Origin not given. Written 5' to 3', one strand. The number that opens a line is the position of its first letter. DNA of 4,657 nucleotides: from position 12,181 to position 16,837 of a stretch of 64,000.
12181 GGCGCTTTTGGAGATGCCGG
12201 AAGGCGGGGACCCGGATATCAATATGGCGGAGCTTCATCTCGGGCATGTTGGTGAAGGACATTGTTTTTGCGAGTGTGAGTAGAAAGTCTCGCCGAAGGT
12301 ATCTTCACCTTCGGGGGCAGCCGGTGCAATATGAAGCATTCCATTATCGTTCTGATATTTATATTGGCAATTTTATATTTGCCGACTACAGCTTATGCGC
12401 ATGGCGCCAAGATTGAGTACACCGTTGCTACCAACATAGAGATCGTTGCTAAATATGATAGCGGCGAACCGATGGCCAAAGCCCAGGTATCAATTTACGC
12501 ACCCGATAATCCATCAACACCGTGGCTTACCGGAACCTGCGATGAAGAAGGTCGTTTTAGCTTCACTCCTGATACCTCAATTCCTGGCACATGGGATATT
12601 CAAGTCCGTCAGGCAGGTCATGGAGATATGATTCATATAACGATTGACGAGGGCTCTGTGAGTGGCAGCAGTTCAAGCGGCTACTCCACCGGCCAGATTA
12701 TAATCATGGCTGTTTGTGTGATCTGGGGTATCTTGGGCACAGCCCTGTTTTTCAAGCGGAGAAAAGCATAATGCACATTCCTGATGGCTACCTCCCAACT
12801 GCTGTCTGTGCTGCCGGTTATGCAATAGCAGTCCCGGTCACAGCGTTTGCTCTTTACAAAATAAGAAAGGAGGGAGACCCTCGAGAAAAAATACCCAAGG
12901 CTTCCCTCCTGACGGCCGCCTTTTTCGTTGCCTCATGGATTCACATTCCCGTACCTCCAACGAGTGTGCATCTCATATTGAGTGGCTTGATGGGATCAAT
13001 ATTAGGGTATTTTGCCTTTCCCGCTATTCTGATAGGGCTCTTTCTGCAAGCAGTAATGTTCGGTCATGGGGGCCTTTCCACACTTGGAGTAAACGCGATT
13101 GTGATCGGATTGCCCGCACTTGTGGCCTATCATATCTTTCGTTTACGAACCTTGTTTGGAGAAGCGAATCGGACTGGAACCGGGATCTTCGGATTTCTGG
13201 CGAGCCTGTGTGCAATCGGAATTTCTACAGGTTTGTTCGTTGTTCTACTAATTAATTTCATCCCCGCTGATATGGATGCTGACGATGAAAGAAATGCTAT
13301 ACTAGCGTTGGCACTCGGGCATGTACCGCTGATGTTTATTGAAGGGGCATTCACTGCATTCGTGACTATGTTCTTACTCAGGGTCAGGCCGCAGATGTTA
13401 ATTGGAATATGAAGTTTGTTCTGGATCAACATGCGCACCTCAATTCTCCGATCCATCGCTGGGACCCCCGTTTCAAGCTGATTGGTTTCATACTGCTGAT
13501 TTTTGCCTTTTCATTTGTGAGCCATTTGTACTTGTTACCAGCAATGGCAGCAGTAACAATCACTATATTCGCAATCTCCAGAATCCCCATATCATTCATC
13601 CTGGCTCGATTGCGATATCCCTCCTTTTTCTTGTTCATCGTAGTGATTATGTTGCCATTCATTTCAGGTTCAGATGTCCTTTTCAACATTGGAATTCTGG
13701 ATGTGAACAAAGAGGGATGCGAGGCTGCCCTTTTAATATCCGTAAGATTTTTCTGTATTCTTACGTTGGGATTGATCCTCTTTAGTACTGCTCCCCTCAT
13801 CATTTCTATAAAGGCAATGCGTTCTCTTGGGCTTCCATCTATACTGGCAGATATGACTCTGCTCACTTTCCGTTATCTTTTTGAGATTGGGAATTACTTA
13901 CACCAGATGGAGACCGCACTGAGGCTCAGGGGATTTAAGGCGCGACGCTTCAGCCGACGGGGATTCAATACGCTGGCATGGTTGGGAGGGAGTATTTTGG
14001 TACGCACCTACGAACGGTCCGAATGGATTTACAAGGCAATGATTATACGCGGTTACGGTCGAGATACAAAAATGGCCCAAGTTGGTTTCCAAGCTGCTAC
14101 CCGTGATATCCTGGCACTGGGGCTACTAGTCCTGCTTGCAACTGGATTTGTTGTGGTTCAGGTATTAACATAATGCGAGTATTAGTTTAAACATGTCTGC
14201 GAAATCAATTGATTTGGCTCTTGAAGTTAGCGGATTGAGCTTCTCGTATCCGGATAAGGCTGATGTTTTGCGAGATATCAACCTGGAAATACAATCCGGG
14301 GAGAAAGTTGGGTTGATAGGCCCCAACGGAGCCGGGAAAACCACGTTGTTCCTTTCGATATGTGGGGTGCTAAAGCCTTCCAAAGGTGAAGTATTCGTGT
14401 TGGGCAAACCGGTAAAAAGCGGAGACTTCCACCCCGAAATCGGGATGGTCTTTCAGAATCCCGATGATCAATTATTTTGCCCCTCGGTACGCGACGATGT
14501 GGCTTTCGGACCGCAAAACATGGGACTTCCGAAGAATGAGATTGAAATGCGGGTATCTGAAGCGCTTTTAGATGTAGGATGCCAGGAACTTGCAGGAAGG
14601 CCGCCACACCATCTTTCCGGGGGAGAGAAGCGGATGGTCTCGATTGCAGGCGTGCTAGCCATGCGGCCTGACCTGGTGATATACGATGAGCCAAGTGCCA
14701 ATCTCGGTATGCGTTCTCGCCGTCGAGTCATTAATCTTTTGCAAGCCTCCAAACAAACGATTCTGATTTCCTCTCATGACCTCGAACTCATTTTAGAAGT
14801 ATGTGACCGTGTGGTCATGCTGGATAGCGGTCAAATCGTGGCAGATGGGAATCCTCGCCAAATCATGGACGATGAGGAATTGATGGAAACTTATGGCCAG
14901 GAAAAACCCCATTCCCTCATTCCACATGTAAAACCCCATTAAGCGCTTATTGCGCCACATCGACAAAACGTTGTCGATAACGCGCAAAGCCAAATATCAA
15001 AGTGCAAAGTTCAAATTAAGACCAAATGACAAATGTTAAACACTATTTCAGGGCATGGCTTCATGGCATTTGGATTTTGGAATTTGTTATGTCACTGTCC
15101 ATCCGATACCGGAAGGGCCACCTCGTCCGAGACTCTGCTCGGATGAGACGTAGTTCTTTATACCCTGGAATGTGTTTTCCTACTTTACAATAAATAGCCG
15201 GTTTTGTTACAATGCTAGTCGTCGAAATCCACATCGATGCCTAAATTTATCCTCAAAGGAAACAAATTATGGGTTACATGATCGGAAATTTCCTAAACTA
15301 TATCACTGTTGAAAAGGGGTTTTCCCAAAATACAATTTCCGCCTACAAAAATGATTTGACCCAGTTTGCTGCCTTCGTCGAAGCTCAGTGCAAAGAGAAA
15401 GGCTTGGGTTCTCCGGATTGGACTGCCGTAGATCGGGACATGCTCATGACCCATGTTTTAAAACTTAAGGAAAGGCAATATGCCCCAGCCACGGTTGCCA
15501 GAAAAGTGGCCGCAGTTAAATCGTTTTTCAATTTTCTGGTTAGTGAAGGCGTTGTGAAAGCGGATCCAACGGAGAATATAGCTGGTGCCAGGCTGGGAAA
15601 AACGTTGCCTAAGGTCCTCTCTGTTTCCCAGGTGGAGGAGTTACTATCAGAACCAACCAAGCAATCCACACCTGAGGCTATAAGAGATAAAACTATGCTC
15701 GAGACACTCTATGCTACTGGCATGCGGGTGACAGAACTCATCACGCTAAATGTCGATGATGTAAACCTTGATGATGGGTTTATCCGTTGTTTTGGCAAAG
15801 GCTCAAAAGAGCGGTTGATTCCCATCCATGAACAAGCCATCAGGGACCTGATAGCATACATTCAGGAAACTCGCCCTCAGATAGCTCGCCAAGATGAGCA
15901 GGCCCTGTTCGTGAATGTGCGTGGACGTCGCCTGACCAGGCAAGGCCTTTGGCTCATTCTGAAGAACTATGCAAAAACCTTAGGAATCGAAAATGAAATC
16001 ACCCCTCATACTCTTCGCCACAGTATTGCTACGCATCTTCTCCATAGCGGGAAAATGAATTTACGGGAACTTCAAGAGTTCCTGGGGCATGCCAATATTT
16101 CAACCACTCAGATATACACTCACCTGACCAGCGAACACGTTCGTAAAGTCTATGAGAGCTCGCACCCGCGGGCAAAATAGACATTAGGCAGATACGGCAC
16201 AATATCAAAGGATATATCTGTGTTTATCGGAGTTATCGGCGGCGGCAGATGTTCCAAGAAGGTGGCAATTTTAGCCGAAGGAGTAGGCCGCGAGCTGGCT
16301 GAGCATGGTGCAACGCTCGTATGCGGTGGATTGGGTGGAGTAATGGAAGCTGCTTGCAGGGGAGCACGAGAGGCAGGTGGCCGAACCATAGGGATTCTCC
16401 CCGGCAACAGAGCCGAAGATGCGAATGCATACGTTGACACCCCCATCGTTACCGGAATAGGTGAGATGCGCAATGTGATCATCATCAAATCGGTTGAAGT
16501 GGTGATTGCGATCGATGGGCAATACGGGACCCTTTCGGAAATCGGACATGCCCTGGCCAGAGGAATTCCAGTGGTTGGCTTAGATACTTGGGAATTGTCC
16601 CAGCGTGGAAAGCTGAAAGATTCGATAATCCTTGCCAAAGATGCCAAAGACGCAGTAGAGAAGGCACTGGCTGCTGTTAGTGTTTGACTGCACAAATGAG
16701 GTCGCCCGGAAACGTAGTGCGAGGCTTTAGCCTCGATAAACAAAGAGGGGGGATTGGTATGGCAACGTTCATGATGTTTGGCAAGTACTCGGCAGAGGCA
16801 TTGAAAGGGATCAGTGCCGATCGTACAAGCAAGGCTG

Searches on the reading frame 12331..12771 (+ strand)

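Call 81: search_protein_families(library=pfam, proteins=[window:12331-12771:+], max_evalue=0.0001)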
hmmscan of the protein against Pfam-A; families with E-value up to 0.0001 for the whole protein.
window:12331-12771:+ (146 aa): 1 family
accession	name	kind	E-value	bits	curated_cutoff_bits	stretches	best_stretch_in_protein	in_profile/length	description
PF13620.12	CarboxypepD_reg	-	2.2e-05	25.2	32.3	1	43-109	9-73/82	Carboxypeptidase regulatory-like domain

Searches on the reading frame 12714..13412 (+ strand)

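Call 81: search_protein_families(library=pfam, proteins=[window:12714-13412:+], max_evalue=0.0001)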
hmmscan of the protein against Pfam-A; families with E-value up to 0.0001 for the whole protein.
window:12714-13412:+ (232 aa): 1 family
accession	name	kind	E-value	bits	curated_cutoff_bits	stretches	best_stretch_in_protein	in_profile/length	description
PF01891.21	CbiM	-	3.4e-52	177.7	23.1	1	21-228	1-205/205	Cobalt uptake substrate-specific transmembrane region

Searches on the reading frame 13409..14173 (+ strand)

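Call 81: search_protein_families(library=pfam, proteins=[window:13409-14173:+], max_evalue=0.0001)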
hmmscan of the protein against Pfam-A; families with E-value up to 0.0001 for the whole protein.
window:13409-14173:+ (254 aa): 1 family
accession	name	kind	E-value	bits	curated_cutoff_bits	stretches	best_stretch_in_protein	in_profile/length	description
PF02361.21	CbiQ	-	8.3e-41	140.4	25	1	12-218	2-210/216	Cobalt transport protein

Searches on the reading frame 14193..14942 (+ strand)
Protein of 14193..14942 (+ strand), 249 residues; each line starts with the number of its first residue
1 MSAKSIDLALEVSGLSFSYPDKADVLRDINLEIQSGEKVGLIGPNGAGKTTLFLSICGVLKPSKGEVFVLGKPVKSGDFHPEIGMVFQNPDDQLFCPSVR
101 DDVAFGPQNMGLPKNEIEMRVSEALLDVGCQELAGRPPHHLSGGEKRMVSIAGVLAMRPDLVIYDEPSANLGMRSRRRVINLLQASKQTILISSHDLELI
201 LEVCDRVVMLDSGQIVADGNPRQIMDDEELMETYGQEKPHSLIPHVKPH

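Call 81: search_protein_families(library=pfam, proteins=[window:14193-14942:+], max_evalue=0.0001)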
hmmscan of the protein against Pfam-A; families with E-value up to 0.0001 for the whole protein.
window:14193-14942:+ (249 aa): 3 families
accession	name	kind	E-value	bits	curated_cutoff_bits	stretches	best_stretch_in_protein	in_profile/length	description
PF00005.33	ABC_tran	-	2.4e-30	106.4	25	1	26-168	1-136/137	ABC transporter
PF13304.12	AAA_21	-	2.4e-09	38.1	27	0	135-200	232-303/304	AAA domain, putative AbiEii toxin, Type IV TA system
PF02463.25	SMC_N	-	6.1e-08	32.8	40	1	39-200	27-202/220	RecF/RecN/SMC N terminal domain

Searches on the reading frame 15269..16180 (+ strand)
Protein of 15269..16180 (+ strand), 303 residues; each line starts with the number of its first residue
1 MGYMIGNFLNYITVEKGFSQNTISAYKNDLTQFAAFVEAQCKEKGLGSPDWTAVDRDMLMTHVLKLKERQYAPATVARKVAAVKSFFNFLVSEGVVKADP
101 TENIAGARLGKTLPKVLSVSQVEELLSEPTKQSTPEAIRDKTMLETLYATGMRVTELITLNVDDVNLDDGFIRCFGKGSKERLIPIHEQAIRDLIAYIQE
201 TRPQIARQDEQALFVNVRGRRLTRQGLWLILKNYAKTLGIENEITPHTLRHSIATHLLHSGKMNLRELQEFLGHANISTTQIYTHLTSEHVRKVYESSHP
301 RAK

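Call 81: search_protein_families(library=pfam, proteins=[window:15269-16180:+], max_evalue=0.0001)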
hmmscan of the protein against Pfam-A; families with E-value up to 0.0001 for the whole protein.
window:15269-16180:+ (303 aa): 3 families
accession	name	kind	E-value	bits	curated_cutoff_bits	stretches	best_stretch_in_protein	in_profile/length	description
PF00589.27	Phage_integrase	-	8.1e-47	159.6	27.1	1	116-289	2-171/172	Phage integrase family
PF02899.23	Phage_int_SAM_1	-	4.5e-19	69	22.3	1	7-94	3-83/83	Phage integrase, N-terminal SAM-like domain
PF13495.12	Phage_int_SAM_4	-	2.2e-05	25.2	27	0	7-91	4-79/85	Phage integrase, N-terminal SAM-like domain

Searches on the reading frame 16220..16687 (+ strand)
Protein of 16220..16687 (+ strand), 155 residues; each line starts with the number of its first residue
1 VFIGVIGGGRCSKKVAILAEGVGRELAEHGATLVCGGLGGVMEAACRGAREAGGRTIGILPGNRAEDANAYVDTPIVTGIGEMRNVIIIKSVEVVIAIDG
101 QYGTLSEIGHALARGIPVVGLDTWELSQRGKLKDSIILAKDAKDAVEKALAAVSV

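Call 81: search_protein_families(library=pfam, proteins=[window:16220-16687:+], max_evalue=0.0001)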
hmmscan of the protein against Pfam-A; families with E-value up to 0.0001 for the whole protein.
window:16220-16687:+ (155 aa): 3 families
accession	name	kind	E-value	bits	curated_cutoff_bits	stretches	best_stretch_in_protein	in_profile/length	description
PF18306.6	LDcluster4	-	3.6e-43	147.2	26.3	1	2-144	3-149/151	SLOG cluster4 family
PF02481.21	DNA_processg_A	-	2.9e-05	23.8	29.6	0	3-63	47-107/212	DNA recombination-mediator protein A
PF03641.19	Lysine_decarbox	-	3.3e-05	24.5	27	1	42-112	1-73/131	Possible lysine decarboxylase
